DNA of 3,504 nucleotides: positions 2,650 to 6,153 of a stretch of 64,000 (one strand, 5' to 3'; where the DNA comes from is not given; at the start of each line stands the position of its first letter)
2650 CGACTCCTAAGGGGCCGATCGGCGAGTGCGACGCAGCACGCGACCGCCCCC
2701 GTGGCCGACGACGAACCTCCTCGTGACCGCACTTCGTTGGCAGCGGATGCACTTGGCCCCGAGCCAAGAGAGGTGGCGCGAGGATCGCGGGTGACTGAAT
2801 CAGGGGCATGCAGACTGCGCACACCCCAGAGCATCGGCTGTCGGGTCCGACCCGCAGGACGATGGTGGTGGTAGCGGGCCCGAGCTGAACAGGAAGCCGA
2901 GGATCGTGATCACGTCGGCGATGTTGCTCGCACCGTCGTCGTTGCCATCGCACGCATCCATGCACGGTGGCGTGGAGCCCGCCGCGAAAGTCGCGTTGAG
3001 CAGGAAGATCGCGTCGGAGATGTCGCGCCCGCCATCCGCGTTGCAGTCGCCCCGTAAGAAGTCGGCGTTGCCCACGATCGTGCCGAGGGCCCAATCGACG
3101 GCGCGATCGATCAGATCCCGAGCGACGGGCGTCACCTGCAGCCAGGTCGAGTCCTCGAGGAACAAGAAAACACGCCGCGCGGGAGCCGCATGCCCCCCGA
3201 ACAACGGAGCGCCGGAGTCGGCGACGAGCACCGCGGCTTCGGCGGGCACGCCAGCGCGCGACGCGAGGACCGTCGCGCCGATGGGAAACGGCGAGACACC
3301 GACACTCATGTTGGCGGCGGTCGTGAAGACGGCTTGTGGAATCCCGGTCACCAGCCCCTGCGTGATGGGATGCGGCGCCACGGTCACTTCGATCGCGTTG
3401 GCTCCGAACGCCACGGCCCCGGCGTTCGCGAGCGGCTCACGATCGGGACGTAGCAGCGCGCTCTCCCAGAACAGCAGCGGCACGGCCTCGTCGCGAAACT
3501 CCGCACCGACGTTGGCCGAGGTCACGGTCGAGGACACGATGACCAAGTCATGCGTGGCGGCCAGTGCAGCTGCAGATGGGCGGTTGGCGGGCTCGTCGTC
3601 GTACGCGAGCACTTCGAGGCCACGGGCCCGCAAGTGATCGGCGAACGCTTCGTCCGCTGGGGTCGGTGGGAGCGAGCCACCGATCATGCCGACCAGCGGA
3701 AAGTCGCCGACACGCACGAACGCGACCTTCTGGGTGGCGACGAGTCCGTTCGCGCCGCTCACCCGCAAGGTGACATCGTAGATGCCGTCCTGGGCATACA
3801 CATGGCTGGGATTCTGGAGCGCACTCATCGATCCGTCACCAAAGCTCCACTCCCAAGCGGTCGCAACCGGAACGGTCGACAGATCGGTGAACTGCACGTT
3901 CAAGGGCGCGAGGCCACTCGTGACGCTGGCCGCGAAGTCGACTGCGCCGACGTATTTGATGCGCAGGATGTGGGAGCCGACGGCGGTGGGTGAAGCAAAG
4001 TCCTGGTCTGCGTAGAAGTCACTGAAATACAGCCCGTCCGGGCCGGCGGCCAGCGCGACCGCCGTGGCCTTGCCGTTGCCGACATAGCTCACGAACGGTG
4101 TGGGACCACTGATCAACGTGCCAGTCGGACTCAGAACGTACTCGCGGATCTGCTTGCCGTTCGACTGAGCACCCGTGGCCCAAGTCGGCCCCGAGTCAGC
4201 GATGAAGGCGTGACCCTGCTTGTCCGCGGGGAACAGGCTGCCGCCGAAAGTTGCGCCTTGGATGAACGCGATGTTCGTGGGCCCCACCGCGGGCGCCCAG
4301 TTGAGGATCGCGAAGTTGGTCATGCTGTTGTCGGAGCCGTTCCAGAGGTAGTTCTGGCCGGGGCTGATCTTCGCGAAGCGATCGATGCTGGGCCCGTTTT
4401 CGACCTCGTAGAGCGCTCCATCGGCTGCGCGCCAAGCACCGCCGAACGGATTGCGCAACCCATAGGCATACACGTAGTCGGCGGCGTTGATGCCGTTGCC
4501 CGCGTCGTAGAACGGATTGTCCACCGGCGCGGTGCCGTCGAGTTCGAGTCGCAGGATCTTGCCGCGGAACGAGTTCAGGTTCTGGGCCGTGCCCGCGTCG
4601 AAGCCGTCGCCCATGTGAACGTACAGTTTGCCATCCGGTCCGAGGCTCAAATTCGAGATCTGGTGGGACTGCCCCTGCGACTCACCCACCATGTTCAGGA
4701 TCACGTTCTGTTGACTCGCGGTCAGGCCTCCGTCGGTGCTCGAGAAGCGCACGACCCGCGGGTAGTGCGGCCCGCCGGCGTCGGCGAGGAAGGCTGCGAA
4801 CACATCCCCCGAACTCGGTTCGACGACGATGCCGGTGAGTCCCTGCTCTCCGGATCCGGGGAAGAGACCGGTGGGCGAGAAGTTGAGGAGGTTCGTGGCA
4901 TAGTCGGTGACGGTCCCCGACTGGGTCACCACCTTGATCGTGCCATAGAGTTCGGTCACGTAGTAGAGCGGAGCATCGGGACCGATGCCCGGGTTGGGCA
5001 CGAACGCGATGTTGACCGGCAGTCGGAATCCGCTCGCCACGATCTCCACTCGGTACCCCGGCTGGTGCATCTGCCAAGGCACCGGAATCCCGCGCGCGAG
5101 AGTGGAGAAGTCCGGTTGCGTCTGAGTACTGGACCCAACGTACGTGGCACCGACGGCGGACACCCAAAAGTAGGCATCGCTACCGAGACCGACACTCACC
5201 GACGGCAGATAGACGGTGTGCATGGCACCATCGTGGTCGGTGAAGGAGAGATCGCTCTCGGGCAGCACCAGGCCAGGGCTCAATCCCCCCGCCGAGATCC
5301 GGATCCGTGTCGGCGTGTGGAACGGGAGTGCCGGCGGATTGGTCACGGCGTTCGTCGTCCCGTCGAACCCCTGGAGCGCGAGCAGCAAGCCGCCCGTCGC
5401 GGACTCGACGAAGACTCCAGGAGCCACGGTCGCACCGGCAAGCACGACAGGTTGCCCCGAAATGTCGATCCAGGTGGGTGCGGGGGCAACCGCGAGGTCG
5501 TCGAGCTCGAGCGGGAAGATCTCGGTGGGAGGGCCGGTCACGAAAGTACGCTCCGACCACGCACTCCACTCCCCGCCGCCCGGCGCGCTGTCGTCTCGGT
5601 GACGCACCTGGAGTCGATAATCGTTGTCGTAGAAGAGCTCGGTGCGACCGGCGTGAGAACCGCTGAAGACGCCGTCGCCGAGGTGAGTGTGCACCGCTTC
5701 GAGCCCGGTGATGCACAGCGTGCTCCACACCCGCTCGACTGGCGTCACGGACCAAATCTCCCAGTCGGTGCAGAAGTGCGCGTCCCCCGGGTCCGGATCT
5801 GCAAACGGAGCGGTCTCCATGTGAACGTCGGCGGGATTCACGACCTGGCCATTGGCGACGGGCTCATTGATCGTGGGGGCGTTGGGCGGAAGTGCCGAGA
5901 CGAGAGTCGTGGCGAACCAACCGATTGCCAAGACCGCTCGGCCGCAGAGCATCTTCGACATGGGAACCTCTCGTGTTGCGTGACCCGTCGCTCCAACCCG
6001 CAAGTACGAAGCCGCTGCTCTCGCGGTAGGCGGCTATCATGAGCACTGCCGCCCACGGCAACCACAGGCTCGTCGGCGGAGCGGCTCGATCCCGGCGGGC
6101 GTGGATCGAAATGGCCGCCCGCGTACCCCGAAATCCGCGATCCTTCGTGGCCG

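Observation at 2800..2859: Conserved Cys-rich tail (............-x4-5-CP) at the extreme C-terminus after every dockerin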

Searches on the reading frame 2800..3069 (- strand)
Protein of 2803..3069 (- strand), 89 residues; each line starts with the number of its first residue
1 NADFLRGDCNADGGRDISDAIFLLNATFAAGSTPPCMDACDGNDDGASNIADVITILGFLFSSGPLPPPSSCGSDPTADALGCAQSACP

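Call 10: search_protein_families(library=ncbifam, proteins=[window:2803-3069:-], max_evalue=10)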
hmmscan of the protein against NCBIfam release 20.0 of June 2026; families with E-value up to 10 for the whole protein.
seq(89 aa): 1 family
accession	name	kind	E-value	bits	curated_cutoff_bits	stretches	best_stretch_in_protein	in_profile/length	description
NF049990.1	CellobisidaseCelK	equivalog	0.27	9.3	1700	1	3-60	826-882/889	cellulose 1,4-beta-cellobiosidase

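Call 11: search_protein_families(library=pfam, proteins=[window:2803-3069:-], max_evalue=10)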
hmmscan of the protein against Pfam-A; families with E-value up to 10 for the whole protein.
seq(89 aa): 0 families

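Call 13: find_homologous_proteins(query=A1, max_evalue=0.001)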
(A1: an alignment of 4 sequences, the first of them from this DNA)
Query A1 (4 sequences) (89 aa, profile of the alignment): 538 proteins with E <= 0.001 among 4368 candidates; the best 120 are listed.
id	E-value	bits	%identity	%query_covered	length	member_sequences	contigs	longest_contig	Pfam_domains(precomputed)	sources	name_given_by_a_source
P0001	2.4e-36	142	47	93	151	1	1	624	PF00404.25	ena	-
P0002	2.6e-29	119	56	99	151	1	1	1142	-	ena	-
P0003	1.5e-28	117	48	96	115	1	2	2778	PF00404.25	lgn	-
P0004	1.7e-28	116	60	96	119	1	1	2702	-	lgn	-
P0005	2.2e-28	116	55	97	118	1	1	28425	-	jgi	jgi:hypothetical protein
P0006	2.6e-28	116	59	91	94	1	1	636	-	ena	-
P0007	3.1e-28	116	57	96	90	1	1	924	PF00404.25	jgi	-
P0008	4.0e-28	115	53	96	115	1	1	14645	PF00404.25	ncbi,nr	ncbi:MAG: hypothetical protein KDC38_01410, partial [Planctomycetes bacterium]|nr:hypothetical prote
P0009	4.3e-28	115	57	100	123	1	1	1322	PF00404.25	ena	-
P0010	7.9e-28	114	58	97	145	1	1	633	-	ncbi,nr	ncbi:MAG: hypothetical protein KDC38_21595, partial [Planctomycetes bacterium]|nr:hypothetical prote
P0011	1.2e-27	114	56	94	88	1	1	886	-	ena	-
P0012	1.4e-27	113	55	99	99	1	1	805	-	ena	-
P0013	2.7e-27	113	60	97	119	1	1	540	PF00404.25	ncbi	-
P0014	2.8e-27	113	53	96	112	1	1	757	-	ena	-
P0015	3.8e-27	112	55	96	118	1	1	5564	PF00404.25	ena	-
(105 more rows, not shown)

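Call 24: find_related_loci(query=A1, collection=genome_contigs, flank=6000)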
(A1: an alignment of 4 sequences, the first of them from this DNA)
Query A1 (89 aa) in genome_contigs; peptide patterns used: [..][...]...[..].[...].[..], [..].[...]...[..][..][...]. (x = any residue, [..] = any of these).
584 stretches matched a pattern (row limit reached: there are more); 411 encode a relative of the query (tblastn E <= 1e-3); the best 80 are kept; 79 distinct loci.
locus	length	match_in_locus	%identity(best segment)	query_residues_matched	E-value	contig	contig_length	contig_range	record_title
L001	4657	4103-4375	59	2-89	5e-28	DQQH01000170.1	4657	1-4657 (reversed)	MAG TPA_asm: Planctomycetota bacterium isolate SZUA-1234 k95_518596, whole genome shotgun sequence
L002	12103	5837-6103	62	4-89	1e-26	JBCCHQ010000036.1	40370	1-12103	MAG: Planctomycetota bacterium isolate P01_B01_bin.70 k141_2382945_length_40370_cov_23.6653, whole genome shotgun sequen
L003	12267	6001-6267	58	4-89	2e-26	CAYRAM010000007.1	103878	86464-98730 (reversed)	MAG TPA_asm: uncultured Planctomycetia bacterium isolate binchicken_co275_63 genome assembly, contig: NODE_105_length_10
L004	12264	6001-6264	58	3-89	4e-26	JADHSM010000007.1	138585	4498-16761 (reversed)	MAG: Planctomycetota bacterium isolate BS30m-G49 BS307-30m-C69, whole genome shotgun sequence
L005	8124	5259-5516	60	4-88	6e-26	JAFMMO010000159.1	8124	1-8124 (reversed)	MAG: Proteobacteria bacterium isolate DEBay_Sum29DG08_33 NODE_4736_length_8124_cov_5.98662, whole genome shotgun sequenc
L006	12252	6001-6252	61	2-84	6e-26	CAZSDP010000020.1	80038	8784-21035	MAG TPA_asm: uncultured Planctomycetia bacterium isolate binchicken_co275_154 genome assembly, contig: NODE_215_length_8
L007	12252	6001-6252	61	2-84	6e-26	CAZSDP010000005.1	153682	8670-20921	MAG TPA_asm: uncultured Planctomycetia bacterium isolate binchicken_co275_154 genome assembly, contig: NODE_26_length_15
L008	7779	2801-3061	55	4-88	2e-25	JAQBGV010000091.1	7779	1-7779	MAG: Planctomycetota bacterium isolate MAG_451_bin-10 451_bin-10_ctg-091, whole genome shotgun sequence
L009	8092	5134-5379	58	4-83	3e-25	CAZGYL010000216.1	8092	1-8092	MAG TPA_asm: uncultured Planctomycetia bacterium isolate binchicken_co6_198 genome assembly, contig: NODE_11445_length_8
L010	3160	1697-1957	61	4-89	4e-25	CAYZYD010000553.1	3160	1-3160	MAG TPA_asm: uncultured Planctomycetia bacterium isolate SRP128890_co1_207 genome assembly, contig: NODE_41275_length_31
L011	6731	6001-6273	59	4-89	6e-25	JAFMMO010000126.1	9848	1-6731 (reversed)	MAG: Proteobacteria bacterium isolate DEBay_Sum29DG08_33 NODE_3459_length_9848_cov_5.48514, whole genome shotgun sequenc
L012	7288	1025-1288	58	4-88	5e-25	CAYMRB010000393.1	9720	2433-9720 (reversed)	MAG TPA_asm: uncultured Planctomycetia bacterium isolate SRP077602_co5_567 genome assembly, contig: NODE_29595_length_97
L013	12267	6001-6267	56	2-88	8e-25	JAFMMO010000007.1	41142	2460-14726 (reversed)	MAG: Proteobacteria bacterium isolate DEBay_Sum29DG08_33 NODE_226_length_41142_cov_5.20532, whole genome shotgun sequenc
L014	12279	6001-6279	58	4-89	1e-24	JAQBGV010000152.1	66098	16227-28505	MAG: Planctomycetota bacterium isolate MAG_451_bin-10 451_bin-10_ctg-152, whole genome shotgun sequence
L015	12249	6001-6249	52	4-83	1e-24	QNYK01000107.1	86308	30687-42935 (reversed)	MAG: Bacillota bacterium isolate MAG 7 Ga0232646_1000027, whole genome shotgun sequence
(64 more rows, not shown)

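Call 27: predict_structure(alignment_id=A2)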
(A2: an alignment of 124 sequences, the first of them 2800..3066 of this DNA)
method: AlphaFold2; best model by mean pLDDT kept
length: 88 residues; sequences in the alignment: 124
mean_pLDDT: 95.5   pTM: 0.86
mean pLDDT of the five models: 95.5, 95.2, 94.5, 94.6, 94.0
residues with pLDDT >= 90: 82; 70-90: 6; 50-70: 0; < 50: 0
segments of 3 or more residues with pLDDT < 50: none
pLDDT, mean of each block of 10 residues (from residue 1): 96 97 97 97 97 98 92 95 89
secondary structure, 60 per line:
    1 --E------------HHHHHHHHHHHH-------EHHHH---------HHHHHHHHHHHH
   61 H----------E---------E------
elements in order: H16-27 H36-39 H49-61

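Call 28: search_solved_structures(query=A2, max_evalue=1, show_alignments=2)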
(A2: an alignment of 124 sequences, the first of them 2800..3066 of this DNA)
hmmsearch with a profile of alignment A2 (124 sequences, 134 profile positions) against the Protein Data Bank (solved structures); distinct sequences matched with E-value up to 1: 42.
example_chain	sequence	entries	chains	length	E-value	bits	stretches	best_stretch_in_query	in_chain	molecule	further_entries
2y3n_B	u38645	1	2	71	5.1e-07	32.5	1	42-97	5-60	CELLULOSOMAL FAMILY-48 PROCESSIVE GLYCOSIDE HYDROLASE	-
2mte_A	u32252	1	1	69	4e-06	29.6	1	44-100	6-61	Cellulose 1,4-beta-cellobiosidase (reducing end) CelS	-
1daq_A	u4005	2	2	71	4.1e-06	29.6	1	44-99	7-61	ENDOGLUCANASE SS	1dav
4fl4_A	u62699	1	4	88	3.1e-05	26.8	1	44-104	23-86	Glycoside hydrolase family 9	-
4cj0_A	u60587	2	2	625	0.00014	24.6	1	32-104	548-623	ENDOGLUCANASE D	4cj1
1clc_A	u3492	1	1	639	0.00015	24.6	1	32-104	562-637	ENDOGLUCANASE CELD; EC: 3.2.1.4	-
4zcu_A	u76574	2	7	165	0.00036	23.3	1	34-97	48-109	Calcium-binding mitochondrial carrier protein SCaMC-1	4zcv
3ul4_B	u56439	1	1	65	0.00039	23.2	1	43-97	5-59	Cellulosome enzyme, dockerin type I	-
4n5x_A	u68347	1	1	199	0.00048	22.9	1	35-97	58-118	Calcium-binding mitochondrial carrier protein SCaMC-1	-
6kg9_A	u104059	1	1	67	0.00073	22.3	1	43-91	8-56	And cellulose-binding endoglucanase family 9 CelL ortholog dockerin domain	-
5m2s_B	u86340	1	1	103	0.00083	22.2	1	43-65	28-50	Doc8: Type I dockerin repeat domain from family 9 glycoside hydrolase WP_009982745[Ruminoc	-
4dh2_B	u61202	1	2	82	0.00089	22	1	44-105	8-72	Dockerin type 1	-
9qfa_A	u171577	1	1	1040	0.0011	21.8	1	39-96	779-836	Ruminococcus bromii Amy12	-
6kgc_B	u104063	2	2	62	0.0011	21.7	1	44-90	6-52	And cellulose-binding endoglucanase family 9 CelL ortholog dockerin domain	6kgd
5m2o_B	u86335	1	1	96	0.0011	21.7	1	43-99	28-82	Group I Dockerin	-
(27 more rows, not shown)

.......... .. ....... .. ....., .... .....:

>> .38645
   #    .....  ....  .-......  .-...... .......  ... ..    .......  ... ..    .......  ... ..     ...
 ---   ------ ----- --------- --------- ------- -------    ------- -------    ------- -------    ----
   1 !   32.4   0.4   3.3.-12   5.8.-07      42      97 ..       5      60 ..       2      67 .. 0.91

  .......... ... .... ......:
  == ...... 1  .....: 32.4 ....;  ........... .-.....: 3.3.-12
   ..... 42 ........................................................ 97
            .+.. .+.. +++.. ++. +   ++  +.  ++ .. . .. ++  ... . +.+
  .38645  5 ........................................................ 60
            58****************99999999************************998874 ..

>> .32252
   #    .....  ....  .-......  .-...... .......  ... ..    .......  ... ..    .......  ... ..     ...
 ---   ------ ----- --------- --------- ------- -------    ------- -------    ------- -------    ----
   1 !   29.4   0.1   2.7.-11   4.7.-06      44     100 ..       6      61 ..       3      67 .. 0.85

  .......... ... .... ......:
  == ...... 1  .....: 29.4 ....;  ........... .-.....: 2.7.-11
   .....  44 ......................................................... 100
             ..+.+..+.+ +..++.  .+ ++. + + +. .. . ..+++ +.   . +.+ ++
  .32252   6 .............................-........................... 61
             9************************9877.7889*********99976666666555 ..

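Call 31: fold_search(model_id=the predicted structure, library=pdb)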
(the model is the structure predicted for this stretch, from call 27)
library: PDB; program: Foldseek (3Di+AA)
matches with E <= 10: 35; with E <= 0.001: 0
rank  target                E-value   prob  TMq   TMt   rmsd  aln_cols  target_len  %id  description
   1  2mte_MODEL_1_A        5.5e-03  1.00  0.62  0.77   1.6        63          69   28  Solution structure of Doc48S (released 2014-10-15)
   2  4uyq_B                7.7e-03  1.00  0.65  0.77   2.7        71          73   21  High resolution structure of the third cohesin ScaC in complex with the ScaB dockerin with a mutation in the C-termina (released 2015-04-15)
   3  4dh2_D                1.2e-02  1.00  0.62  0.77   1.6        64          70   26  Crystal structure of Coh-OlpC(Cthe_0452)-Doc435(Cthe_0435) complex: A novel type I Cohesin-Dockerin complex from Clost (released 2012-11-28)
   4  4fl4_A                1.6e-02  1.00  0.62  0.78   1.8        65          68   34  Scaffoldin conformation and dynamics revealed by a ternary complex from the Clostridium thermocellum cellulosome (released 2012-06-27)
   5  4dh2_B                2.4e-02  1.00  0.67  0.80   1.8        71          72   27  Crystal structure of Coh-OlpC(Cthe_0452)-Doc435(Cthe_0435) complex: A novel type I Cohesin-Dockerin complex from Clost (released 2012-11-28)
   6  5m2s_B                2.6e-02  1.00  0.57  0.63   2.7        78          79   26  R. flavefaciens' third ScaB cohesin in complex with a group 1 dockerin (released 2017-07-05)
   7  4fl4_G                2.8e-02  1.00  0.62  0.80   2.1        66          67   32  Scaffoldin conformation and dynamics revealed by a ternary complex from the Clostridium thermocellum cellulosome (released 2012-06-27)
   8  4fl4_D                3.0e-02  1.00  0.59  0.77   1.8        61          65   33  Scaffoldin conformation and dynamics revealed by a ternary complex from the Clostridium thermocellum cellulosome (released 2012-06-27)
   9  4fl4_J                3.2e-02  1.00  0.62  0.80   1.8        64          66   30  Scaffoldin conformation and dynamics revealed by a ternary complex from the Clostridium thermocellum cellulosome (released 2012-06-27)
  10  5m2o_B                3.2e-02  1.00  0.65  0.76   2.3        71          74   24  R. flavefaciens' third ScaB cohesin in complex with a group 1 dockerin (released 2017-07-05)
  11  4uyp_B                3.4e-02  1.00  0.65  0.77   1.9        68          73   22  High resolution structure of the third cohesin ScaC in complex with the ScaB dockerin with a mutation in the N-termina (released 2015-04-15)
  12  6kgf_B                5.1e-02  1.00  0.57  0.79   1.7        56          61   25  Crystal structure of CaDoc0917(R16D)-CaCohA2 complex at pH 8.2 (released 2020-07-08)
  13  8x3a_MODEL_1_A        5.8e-02  1.00  0.60  0.36   2.1        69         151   23  Solution NMR structure of cellulosomal double-dockerin module of Clo1313_0689 from Clostridium thermocellum (released 2024-04-03)
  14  2ccl_B                6.7e-02  1.00  0.56  0.78   1.6        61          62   28  THE S45A, T46A MUTANT OF THE TYPE I COHESIN-DOCKERIN COMPLEX FROM THE CELLULOSOME OF CLOSTRIDIUM THERMOCELLUM (released 2007-02-13)
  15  5nrk_D                7.7e-02  1.00  0.60  0.77   1.6        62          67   22  Crystal structure of the sixth cohesin from Acetivibrio cellulolyticus' scaffoldin B in complex with Cel5 dockerin S15 (released 2018-01-31)
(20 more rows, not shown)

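Call 43: search_protein_representatives(alignment_id=A2)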
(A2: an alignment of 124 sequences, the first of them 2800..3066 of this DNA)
Query: 124 sequences, 134 profile positions. Proteins with E-value up to 0.001 (for the whole library): 52825; up to 1e-10: 29385; up to 1e-30: 4520. The best 150 are listed.
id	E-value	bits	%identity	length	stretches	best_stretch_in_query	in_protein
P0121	4.4e-193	647.8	-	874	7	31-126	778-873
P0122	2.5e-122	418.8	-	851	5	17-126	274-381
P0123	3.8e-112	385.8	-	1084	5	34-119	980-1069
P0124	3.9e-112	385.8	-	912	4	31-123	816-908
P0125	1.9e-109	377.1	-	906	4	37-128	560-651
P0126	1.0e-108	374.7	-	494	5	37-127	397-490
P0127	1.6e-104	361.1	-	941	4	33-126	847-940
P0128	8.8e-101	349.0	-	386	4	39-129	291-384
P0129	9.5e-98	339.2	-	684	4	36-128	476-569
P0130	4.2e-97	337.1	-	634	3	30-123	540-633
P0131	9.1e-96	332.8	-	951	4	37-123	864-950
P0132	6.2e-95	330.1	-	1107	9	36-99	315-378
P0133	1.2e-91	319.5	-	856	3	22-128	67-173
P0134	2.3e-91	318.6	-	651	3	33-124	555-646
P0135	1.1e-89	313.1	-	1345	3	30-124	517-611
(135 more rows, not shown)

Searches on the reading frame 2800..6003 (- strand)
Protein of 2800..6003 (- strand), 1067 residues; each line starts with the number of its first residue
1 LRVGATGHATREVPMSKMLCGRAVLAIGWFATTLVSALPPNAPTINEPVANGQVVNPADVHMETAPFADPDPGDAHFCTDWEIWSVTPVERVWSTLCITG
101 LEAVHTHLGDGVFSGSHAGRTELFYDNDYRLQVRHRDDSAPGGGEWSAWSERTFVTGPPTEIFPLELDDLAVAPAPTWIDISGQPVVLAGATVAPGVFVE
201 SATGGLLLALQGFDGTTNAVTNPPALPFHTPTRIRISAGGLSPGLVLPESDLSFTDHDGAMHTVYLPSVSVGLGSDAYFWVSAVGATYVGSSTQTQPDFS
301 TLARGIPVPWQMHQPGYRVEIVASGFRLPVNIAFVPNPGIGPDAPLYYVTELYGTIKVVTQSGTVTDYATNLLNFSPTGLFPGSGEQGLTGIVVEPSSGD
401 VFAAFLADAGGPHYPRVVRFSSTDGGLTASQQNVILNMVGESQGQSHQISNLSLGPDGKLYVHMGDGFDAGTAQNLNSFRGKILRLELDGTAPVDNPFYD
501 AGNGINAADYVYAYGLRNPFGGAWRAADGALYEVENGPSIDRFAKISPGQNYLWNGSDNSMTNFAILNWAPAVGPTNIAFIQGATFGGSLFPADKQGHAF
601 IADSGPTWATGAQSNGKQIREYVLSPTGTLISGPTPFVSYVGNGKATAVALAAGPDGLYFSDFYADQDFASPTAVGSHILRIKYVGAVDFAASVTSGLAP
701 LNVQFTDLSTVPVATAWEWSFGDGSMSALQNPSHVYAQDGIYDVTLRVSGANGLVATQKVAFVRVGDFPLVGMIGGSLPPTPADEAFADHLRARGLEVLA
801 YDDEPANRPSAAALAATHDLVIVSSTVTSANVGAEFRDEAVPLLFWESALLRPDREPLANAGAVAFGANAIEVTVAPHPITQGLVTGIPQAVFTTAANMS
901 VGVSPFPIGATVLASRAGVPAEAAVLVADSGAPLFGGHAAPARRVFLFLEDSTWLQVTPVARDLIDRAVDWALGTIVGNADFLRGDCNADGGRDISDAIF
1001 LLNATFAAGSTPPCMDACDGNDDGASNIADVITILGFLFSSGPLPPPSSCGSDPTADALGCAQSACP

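Call 8: search_protein_families(library=pfam, proteins=[window:2800-6003:-], max_evalue=0.1)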
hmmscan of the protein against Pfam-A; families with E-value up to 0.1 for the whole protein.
window:2800-6003:- (1067 aa): 4 families
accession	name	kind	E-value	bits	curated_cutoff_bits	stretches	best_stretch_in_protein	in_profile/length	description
PF07995.17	GSDH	-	1.1e-32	114.1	25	1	347-558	15-223/332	Glucose / Sorbosone dehydrogenase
PF18911.6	PKD_4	-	5.4e-14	52.5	27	1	694-761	14-81/85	PKD domain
PF00801.26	PKD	-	1.7e-10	41.2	23.5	1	691-759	5-76/80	PKD domain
PF23500.1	DUF7133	-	0.02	14.7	27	1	415-489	102-178/385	Domain of unknown function (DUF7133)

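Call 9: search_protein_families(library=ncbifam, proteins=[window:2800-6003:-], max_evalue=0.1)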
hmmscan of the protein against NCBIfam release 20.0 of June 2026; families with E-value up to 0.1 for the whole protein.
window:2800-6003:- (1067 aa): 4 families
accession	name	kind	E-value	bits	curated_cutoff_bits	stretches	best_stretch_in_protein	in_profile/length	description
TIGR03606.1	non_repeat_PQQ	subfamily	3e-14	52.7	434.55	1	440-555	139-268/454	glucose/sorbosone family PQQ-dependent dehydrogenase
TIGR02604.1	Piru_Ver_Nterm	subfamily_domain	0.0001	21.8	122.2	0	416-535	91-201/367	PVC-type heme-binding CxxCH protein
NF058578.1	CPR_pilus_PamR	equivalog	0.01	14.8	300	1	712-763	180-237/297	pilus system RbmA-like protein PamR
TIGR00864.1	PCC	subfamily_domain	0.086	9.1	1861.4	0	711-751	1083-1124/2700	polycystin cation channel protein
